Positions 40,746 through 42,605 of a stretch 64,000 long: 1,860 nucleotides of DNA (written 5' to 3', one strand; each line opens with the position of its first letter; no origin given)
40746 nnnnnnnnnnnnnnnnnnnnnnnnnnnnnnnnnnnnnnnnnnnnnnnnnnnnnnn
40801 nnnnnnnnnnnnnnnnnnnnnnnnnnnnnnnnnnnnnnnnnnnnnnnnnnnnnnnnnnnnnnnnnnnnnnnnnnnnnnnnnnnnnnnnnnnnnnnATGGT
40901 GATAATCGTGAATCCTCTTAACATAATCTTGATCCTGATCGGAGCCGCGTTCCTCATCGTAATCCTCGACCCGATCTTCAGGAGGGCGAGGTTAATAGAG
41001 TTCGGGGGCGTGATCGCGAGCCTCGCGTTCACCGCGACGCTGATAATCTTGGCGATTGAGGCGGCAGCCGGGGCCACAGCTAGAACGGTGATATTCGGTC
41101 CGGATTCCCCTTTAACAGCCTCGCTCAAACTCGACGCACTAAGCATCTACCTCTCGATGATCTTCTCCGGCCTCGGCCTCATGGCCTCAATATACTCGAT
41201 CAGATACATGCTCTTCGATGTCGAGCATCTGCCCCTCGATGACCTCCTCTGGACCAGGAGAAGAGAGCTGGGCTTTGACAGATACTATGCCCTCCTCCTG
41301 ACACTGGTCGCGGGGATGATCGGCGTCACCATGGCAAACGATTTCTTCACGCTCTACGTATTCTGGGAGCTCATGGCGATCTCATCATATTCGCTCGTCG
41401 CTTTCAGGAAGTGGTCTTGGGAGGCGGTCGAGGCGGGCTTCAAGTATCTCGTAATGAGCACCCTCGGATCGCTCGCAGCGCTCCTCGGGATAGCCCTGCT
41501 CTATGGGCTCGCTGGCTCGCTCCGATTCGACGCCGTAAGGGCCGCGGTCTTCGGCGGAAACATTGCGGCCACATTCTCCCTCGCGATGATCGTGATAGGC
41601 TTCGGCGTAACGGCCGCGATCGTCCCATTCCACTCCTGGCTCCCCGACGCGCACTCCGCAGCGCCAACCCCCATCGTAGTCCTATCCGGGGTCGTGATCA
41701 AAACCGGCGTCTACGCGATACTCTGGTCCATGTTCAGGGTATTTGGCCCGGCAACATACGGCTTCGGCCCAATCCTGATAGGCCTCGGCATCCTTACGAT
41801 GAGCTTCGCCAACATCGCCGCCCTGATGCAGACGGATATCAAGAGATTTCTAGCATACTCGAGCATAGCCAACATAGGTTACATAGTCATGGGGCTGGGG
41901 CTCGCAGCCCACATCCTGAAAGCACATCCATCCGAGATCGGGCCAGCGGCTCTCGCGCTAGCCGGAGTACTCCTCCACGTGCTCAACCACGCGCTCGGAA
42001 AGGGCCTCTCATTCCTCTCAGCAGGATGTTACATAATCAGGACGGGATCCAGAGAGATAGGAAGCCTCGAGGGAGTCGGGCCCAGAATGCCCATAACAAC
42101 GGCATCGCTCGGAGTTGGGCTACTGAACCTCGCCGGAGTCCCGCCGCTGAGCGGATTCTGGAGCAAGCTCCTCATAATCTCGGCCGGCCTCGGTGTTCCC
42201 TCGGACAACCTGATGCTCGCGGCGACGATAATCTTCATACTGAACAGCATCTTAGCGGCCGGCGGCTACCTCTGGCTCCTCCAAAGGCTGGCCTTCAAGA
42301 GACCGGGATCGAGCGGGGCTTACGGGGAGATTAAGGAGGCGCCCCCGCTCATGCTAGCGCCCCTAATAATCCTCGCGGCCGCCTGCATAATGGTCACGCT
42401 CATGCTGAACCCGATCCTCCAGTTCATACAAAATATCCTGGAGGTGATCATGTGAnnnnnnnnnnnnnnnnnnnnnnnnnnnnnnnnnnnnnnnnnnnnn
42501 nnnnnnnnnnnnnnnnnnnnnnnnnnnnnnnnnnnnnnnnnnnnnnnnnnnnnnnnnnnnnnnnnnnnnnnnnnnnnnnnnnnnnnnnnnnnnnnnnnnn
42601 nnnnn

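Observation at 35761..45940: Complex-I-like 12-gene cluster whose NuoD homologue keeps all four Ni-Fe cysteine ligands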

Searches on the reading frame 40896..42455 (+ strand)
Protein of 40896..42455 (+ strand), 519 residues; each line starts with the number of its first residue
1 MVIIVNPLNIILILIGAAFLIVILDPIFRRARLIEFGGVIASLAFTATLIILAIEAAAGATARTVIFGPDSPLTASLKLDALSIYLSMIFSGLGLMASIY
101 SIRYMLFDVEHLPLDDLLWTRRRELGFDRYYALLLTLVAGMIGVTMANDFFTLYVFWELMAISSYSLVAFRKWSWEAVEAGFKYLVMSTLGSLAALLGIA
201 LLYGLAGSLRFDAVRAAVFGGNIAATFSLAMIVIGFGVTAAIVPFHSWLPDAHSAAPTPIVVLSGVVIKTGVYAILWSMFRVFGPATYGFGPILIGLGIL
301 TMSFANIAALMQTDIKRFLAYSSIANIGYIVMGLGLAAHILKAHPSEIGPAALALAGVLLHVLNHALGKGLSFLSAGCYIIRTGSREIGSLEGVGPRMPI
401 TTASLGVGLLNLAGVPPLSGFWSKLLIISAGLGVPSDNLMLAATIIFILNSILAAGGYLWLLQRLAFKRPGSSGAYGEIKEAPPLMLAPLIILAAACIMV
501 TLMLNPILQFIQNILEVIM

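Call 5: search_protein_families(library=pfam, proteins=[window:40896-42455:+], max_evalue=0.01)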
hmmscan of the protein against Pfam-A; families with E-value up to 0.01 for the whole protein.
window:40896-42455:+ (519 aa): 2 families
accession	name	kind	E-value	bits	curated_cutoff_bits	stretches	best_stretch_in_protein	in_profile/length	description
PF00361.26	Proton_antipo_M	-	3.4e-58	197.6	21.5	1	147-444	1-288/294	NADH:quinone oxidoreductase/Mrp antiporter, TM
PF00662.26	Proton_antipo_N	-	4.2e-05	23.8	24.5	1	73-105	9-41/51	NADH-Ubiquinone oxidoreductase (complex I), chain 5 N-terminus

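Call 24: search_protein_families(library=ncbifam, proteins=[window:40896-42455:+], max_evalue=0.001)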
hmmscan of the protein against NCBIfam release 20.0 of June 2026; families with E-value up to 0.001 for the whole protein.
window:40896-42455:+ (519 aa): 75 families (the best 25 are shown)
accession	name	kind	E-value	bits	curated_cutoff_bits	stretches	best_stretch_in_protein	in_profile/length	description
NF005086.0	PRK06521.1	equivalog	7.3e-84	282.5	667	1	24-516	22-504/669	hydrogenase 4 subunit B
NF006240.0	PRK08376.1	subfamily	2.7e-83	280.6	662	1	53-509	59-497/521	putative monovalent cation/H+ antiporter subunit D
NF006419.0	PRK08668.1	equivalog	7.1e-72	243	617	1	34-516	25-479/613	NADH dehydrogenase subunit M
NF006418.0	PRK08667.1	equivalog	8.2e-66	222.9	794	1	11-511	5-493/644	hydrogenase membrane subunit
NF005097.0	PRK06525.1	equivalog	3.4e-63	214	430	1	35-504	29-475/480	hydrogenase 4 subunit D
NF006241.0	PRK08377.1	equivalog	6.9e-62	210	645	1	8-514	7-473/494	NADH dehydrogenase subunit N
TIGR01972.1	NDH_I_M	subfamily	2.6e-61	207.8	263.8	1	10-515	5-479/486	NADH-quinone oxidoreductase subunit M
TIGR00940.1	2a6301s01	subfamily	3.7e-58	197.5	920.45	1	11-507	6-492/793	monovalent cation:proton antiporter subunit A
TIGR01770.1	NDH_I_N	subfamily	5.7e-58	197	332.6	1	119-505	94-467/472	NADH-quinone oxidoreductase subunit NuoN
NF009310.0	PRK12668.1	equivalog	7.1e-58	196.8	564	1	135-509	101-439/584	Na(+)/H(+) antiporter subunit D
NF005561.0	PRK07234.1-1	equivalog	3.4e-57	194.5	718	1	5-463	7-435/569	putative monovalent cation/H+ antiporter subunit D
NF006236.0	PRK08375.1-1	equivalog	8.3e-56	189.9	663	1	7-514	9-491/493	putative monovalent cation/H+ antiporter subunit D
NF009285.0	PRK12645.1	equivalog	1.3e-54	185.8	1028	1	13-508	10-497/804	Na+/H+ antiporter subunit A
NF005141.0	PRK06590.1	equivalog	5.6e-54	184.1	556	1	9-508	8-473/615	NADH-quinone oxidoreductase subunit L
NF009305.0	PRK12662.1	equivalog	4.4e-53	180.7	700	1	9-516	9-488/492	putative monovalent cation/H+ antiporter subunit D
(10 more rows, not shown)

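Call 33: search_solved_structures(query=window:40896-42455:+, max_evalue=1e-20, show_alignments=3)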
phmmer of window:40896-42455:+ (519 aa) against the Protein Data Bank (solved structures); distinct sequences matched with E-value up to 1e-20: 43.
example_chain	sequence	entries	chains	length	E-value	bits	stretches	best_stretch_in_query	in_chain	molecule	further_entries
6cfw_H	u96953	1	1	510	6e-62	213.5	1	121-499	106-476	Monovalent cation/H+ antiporter subunit D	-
6u8y_H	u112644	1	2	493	1e-49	173.2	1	127-493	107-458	NADH dehydrogenase subunit N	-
7qru_A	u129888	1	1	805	2.3e-41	145.7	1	18-502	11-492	Na+/H+ antiporter subunit A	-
6u8y_X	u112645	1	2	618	2.2e-38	135.8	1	134-484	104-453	NADH dehydrogenase subunit M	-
6hum_B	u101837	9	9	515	1.5e-33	119.9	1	57-509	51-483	NAD(P)H-quinone oxidoreductase subunit 2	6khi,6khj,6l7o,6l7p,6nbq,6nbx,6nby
6z16_A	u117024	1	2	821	6.1e-32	114.6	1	11-505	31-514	Multisubunit Na+/H+ antiporter, A subunit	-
4he8_L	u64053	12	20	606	3.3e-31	112.1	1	27-506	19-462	NADH-quinone oxidoreductase subunit 12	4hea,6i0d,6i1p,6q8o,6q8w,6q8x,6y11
7wff_B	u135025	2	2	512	7.4e-31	111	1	119-487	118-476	NAD(P)H-quinone oxidoreductase subunit 2, chloroplastic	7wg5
7qru_D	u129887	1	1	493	1e-30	110.5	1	130-515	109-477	Na+/H+ antiporter subunit D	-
7eu3_B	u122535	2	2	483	1.5e-30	110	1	119-514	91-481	NAD(P)H-quinone oxidoreductase subunit 2, chloroplastic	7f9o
7ar7_N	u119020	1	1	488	1.5e-30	110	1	127-489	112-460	NADH-ubiquinone oxidoreductase chain 2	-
7z0s_C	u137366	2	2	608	1.9e-30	109.7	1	137-493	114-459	Formate hydrogenlyase subunit 3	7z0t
7a23_I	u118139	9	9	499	2.3e-30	109.4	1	127-489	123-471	Nad2m | NADH-ubiquinone oxidoreductase chain 2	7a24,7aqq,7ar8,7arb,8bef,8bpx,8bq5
8qby_N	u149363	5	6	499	2.7e-30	109.1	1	120-496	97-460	NADH-quinone oxidoreductase subunit N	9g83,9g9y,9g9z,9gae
9grx_B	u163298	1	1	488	4.3e-30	108.5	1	119-470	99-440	NAD(P)H-quinone oxidoreductase subunit 2 A, chloroplastic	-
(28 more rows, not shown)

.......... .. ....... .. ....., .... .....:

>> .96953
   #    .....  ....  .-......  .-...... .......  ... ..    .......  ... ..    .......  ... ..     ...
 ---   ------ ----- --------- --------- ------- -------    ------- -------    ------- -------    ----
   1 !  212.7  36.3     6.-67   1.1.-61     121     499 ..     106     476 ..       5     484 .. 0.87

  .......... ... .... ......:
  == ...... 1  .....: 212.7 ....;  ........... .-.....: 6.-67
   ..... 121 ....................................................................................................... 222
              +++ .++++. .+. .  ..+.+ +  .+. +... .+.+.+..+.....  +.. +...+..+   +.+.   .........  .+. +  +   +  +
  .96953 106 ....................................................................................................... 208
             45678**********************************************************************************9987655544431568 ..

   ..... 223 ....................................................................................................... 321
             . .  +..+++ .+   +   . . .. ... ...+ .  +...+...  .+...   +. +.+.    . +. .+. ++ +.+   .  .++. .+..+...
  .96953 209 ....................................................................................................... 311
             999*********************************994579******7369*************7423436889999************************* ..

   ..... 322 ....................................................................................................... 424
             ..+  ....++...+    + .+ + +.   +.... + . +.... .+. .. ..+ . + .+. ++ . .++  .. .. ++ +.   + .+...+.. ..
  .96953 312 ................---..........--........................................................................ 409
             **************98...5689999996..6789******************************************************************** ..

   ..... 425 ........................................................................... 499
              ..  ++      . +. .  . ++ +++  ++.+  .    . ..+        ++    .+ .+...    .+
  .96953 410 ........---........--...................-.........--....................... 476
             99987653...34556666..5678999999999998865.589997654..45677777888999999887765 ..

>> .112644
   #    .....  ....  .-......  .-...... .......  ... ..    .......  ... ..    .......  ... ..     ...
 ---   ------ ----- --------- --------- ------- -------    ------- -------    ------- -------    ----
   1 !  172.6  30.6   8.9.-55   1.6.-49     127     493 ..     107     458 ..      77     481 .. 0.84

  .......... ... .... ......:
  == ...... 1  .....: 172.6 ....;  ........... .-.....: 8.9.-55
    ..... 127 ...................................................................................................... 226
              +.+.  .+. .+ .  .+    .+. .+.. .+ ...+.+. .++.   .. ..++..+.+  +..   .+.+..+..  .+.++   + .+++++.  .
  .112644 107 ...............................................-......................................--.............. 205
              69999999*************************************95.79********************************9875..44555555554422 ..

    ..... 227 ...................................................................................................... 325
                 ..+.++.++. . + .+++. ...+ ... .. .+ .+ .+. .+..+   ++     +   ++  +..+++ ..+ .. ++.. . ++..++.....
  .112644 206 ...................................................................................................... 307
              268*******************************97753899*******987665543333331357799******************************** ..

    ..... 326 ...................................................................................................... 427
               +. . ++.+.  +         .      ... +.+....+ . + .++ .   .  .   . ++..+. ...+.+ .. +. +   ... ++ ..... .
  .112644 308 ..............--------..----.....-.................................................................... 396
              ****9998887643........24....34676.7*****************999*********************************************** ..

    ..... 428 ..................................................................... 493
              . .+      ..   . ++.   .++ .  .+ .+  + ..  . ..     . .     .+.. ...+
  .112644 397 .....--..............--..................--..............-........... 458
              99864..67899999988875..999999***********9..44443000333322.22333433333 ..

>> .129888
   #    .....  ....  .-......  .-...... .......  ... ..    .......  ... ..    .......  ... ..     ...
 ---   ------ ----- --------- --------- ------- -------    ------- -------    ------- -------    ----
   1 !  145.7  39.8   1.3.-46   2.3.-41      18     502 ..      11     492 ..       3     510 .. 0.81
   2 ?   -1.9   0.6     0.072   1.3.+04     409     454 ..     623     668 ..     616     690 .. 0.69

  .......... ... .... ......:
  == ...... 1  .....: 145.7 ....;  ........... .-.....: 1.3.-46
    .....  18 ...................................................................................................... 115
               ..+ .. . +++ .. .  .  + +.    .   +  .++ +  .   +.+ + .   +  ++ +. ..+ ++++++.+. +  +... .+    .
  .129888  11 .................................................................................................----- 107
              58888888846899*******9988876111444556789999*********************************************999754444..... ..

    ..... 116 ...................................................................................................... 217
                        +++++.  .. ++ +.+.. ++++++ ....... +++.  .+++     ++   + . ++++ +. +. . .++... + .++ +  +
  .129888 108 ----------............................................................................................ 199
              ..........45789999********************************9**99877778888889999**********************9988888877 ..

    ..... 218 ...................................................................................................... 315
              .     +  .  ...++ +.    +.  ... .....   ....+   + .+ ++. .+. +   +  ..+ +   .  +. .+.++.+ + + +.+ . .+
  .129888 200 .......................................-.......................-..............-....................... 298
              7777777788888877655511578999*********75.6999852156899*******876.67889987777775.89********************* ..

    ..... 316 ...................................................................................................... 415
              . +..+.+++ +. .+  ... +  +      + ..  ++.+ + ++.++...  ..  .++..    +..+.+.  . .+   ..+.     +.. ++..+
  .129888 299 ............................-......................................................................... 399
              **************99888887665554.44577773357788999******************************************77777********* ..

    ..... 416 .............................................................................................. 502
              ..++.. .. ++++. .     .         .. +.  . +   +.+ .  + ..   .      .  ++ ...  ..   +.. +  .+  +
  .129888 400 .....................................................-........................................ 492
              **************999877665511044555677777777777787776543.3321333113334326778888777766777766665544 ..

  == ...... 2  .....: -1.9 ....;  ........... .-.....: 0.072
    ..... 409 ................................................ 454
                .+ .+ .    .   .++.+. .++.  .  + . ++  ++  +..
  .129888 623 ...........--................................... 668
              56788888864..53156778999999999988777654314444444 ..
